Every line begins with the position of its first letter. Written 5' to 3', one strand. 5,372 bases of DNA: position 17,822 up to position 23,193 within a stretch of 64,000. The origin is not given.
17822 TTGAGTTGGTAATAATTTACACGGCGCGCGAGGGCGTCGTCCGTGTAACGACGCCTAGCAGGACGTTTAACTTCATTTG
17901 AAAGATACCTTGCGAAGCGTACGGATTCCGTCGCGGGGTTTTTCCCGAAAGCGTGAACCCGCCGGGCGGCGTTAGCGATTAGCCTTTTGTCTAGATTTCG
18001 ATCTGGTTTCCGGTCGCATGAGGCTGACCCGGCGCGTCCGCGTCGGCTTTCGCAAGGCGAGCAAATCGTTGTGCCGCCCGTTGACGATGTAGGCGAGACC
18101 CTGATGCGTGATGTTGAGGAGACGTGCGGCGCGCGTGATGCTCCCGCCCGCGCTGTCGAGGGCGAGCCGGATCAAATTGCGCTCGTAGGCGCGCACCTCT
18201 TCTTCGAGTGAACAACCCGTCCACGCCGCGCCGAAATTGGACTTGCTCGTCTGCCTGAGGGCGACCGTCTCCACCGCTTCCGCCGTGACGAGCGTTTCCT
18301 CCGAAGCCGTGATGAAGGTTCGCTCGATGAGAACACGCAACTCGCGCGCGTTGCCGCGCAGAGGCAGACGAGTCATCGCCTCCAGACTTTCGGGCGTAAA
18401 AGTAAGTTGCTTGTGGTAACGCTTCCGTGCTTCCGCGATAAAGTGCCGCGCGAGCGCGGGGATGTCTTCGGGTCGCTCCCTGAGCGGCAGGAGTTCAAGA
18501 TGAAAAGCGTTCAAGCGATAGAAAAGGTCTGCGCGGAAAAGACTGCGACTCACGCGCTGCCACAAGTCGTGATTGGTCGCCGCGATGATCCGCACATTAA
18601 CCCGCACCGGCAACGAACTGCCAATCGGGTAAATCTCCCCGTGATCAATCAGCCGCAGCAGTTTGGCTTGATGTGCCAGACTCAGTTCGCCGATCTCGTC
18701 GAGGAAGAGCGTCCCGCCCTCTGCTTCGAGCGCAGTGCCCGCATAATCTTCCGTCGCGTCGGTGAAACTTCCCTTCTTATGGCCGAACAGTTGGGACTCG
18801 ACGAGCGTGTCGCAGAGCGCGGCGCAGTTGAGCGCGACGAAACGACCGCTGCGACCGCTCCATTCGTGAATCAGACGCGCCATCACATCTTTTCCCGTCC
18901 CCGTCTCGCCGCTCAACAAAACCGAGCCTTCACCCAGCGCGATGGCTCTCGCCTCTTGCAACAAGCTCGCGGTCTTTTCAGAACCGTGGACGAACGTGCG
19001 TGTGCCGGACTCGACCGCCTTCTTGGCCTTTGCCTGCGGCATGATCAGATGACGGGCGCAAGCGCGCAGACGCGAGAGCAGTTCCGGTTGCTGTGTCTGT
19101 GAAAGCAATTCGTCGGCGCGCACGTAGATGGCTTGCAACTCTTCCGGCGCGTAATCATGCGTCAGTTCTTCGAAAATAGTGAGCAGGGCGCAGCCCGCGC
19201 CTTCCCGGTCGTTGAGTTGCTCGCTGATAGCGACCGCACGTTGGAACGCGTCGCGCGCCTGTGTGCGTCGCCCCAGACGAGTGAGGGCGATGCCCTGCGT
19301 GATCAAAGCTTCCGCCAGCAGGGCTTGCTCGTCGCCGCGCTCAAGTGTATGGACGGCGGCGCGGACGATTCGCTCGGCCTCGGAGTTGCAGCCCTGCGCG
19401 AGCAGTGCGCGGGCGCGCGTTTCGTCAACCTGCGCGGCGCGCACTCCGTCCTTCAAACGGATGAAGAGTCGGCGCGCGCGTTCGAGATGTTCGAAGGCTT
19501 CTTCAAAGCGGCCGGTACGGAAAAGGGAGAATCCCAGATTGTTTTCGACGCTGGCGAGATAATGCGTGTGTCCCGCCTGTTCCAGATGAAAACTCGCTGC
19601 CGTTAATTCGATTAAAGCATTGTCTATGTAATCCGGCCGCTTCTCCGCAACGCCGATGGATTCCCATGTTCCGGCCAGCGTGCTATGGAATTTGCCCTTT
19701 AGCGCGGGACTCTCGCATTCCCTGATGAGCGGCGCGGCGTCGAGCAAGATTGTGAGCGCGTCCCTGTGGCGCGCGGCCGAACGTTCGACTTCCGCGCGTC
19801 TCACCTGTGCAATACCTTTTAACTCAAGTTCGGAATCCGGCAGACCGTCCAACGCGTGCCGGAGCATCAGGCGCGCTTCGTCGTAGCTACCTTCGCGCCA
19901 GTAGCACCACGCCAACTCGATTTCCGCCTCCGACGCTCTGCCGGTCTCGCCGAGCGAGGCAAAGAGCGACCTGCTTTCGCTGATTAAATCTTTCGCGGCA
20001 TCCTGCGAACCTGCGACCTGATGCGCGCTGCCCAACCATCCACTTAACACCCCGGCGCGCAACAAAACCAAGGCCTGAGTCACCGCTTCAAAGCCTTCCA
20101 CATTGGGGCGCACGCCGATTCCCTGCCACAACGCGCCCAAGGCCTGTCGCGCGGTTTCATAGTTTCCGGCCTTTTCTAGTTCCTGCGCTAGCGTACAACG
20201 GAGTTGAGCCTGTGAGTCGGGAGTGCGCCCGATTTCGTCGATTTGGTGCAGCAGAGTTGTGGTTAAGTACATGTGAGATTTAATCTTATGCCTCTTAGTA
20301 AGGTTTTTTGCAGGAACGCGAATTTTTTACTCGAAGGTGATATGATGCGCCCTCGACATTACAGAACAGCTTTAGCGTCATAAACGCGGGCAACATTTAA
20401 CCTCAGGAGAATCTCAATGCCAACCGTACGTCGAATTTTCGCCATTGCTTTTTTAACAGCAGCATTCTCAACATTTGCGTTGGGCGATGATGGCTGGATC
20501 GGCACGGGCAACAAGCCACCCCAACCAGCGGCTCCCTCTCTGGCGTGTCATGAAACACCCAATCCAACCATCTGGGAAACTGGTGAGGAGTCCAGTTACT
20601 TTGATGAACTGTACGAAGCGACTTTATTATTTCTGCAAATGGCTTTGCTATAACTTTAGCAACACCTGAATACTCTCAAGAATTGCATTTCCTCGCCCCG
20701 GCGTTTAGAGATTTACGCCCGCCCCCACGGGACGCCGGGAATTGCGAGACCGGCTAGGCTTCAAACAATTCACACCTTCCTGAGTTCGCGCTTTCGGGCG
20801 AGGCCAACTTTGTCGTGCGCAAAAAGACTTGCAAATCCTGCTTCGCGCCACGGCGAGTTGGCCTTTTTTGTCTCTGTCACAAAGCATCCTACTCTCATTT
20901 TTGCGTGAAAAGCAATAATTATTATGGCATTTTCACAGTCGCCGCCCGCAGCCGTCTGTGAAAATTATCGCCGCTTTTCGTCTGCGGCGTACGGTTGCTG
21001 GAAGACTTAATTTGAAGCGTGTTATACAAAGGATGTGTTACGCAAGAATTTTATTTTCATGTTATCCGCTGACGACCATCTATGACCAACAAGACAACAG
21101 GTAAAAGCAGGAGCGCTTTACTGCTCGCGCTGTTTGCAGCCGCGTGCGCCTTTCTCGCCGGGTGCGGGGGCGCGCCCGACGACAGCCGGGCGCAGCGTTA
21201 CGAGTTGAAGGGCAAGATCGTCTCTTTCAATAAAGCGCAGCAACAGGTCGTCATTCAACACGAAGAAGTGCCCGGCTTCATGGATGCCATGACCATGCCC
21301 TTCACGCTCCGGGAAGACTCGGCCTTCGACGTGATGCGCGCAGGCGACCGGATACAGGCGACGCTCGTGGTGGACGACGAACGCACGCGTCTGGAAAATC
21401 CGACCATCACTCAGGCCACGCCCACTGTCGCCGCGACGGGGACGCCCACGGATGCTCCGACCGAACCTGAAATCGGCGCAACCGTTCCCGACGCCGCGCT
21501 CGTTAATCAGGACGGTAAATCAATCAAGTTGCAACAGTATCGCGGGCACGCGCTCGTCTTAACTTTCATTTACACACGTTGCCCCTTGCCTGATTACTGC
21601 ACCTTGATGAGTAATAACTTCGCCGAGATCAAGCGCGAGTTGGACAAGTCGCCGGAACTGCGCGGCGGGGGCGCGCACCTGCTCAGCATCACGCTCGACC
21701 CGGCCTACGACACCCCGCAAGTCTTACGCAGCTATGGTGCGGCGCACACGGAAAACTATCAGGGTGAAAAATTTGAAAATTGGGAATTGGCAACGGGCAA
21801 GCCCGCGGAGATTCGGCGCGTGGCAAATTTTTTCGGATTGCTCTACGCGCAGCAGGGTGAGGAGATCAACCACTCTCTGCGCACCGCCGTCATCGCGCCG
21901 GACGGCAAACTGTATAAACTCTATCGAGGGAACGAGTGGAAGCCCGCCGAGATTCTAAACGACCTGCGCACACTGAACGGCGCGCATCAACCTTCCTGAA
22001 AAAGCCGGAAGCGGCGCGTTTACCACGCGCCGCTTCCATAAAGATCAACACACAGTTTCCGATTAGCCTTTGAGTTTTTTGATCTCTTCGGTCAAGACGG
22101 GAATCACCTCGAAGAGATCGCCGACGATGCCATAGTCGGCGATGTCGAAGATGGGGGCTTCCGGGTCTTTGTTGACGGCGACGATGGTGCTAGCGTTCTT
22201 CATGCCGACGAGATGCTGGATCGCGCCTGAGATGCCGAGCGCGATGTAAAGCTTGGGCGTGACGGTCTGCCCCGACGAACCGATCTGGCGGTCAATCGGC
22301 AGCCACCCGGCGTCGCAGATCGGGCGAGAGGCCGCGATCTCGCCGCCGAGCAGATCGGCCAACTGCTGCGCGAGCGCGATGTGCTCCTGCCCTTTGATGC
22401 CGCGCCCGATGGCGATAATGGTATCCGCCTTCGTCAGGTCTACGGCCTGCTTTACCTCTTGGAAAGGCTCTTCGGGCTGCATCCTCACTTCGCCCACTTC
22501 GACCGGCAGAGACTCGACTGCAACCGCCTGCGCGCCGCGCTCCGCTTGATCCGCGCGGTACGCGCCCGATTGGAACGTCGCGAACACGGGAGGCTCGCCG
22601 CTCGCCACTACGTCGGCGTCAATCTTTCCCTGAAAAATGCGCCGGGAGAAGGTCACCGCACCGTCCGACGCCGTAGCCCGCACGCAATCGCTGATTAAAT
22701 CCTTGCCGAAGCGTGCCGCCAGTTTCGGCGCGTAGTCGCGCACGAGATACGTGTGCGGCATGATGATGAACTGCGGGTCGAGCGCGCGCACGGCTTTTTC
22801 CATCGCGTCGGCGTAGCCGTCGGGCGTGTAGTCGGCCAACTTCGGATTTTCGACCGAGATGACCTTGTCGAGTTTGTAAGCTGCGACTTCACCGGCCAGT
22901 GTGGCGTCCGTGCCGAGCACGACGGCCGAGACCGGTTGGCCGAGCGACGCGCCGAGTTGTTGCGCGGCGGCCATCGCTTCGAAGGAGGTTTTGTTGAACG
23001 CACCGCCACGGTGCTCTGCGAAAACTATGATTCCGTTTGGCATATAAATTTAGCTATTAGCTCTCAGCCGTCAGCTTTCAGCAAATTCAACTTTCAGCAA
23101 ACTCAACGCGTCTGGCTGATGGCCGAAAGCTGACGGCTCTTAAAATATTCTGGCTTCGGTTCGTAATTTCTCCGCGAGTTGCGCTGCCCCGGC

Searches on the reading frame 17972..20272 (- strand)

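Call 56: search_protein_families(library=pfam, proteins=[window:17972-20272:-], max_evalue=0.00001)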
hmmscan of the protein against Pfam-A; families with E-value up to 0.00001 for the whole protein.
window:17972-20272:- (766 aa): 13 families
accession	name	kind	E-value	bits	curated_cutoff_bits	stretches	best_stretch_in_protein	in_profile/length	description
PF00158.32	Sigma54_activat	-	8.3e-58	195.2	20.2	1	430-592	4-167/168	Sigma-54 interaction domain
PF13424.12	TPR_12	-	1.6e-21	76.7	30.1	1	239-306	2-71/77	Tetratricopeptide repeat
PF25601.1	AAA_lid_14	-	9.2e-16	57.9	27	1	598-676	1-79/87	AAA+ ATPase lid domain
PF07719.23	TPR_2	-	6.8e-14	51.2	27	0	244-269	5-30/34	Tetratricopeptide repeat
PF14532.12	Sigma54_activ_2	-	6.1e-13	49.6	25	1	434-597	7-138/138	Sigma-54 interaction domain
PF00515.34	TPR_1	-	1.5e-11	44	27.8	0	242-268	3-29/34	Tetratricopeptide repeat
PF13181.12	TPR_8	-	2.8e-09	36.9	25.7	0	120-141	7-28/34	Tetratricopeptide repeat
PF07728.20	AAA_5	-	3.9e-08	33.8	22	1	451-568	2-123/139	AAA domain (dynein-related subfamily)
PF13428.12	TPR_14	-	1.1e-07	32.3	23.5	0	118-148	5-35/44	Tetratricopeptide repeat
PF13174.12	TPR_6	-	2.9e-07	31.1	26.3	0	321-347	1-27/33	Tetratricopeptide repeat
PF02954.25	HTH_8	-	1.1e-06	28.7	22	1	694-728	3-37/42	Bacterial regulatory protein, Fis family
PF00004.35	AAA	-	3.1e-06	28.1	21.2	1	451-586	1-125/131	ATPase family associated with various cellular activities (AAA)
PF13374.12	TPR_10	-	4.1e-06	27.1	27.5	0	244-269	6-31/42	Tetratricopeptide repeat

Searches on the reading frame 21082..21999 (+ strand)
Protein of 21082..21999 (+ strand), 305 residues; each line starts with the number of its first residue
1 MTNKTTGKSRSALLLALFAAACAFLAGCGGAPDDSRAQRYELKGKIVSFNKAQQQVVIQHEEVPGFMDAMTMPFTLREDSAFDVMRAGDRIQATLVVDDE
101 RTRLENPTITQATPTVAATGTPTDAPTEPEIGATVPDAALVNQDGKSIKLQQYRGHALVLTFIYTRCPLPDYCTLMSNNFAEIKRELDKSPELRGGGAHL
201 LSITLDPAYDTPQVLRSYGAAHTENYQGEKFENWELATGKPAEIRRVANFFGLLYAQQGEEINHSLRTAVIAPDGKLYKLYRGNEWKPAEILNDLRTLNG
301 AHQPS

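Call 56: search_protein_families(library=pfam, proteins=[window:21082-21999:+], max_evalue=0.00001)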
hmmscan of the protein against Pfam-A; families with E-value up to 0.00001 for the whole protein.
window:21082-21999:+ (305 aa): 4 families
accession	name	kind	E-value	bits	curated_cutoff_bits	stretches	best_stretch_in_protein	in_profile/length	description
PF02630.20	SCO1-SenC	-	6.5e-19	68.7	22.8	1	140-276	6-133/134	SCO1/SenC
PF11604.15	CusF_Ec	-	4.3e-12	46.2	27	1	40-103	2-66/72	Copper binding periplasmic protein CusF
PF00578.27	AhpC-TSA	-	1.3e-06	28.8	26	1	131-213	1-75/124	AhpC/TSA family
PF08534.16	Redoxin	-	2.9e-06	27.6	26.6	0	132-186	3-57/148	Redoxin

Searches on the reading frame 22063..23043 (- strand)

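Call 56: search_protein_families(library=pfam, proteins=[window:22063-23043:-], max_evalue=0.00001)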
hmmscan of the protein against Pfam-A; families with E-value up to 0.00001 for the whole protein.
window:22063-23043:- (326 aa): 2 families
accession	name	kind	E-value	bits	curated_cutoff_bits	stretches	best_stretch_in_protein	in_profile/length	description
PF01012.27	ETF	-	1.6e-38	132.8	26.7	1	6-181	2-178/181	Electron transfer flavoprotein domain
PF00766.25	ETF_alpha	-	6.9e-35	119.3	27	1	202-282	1-81/81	Electron transfer flavoprotein FAD-binding domain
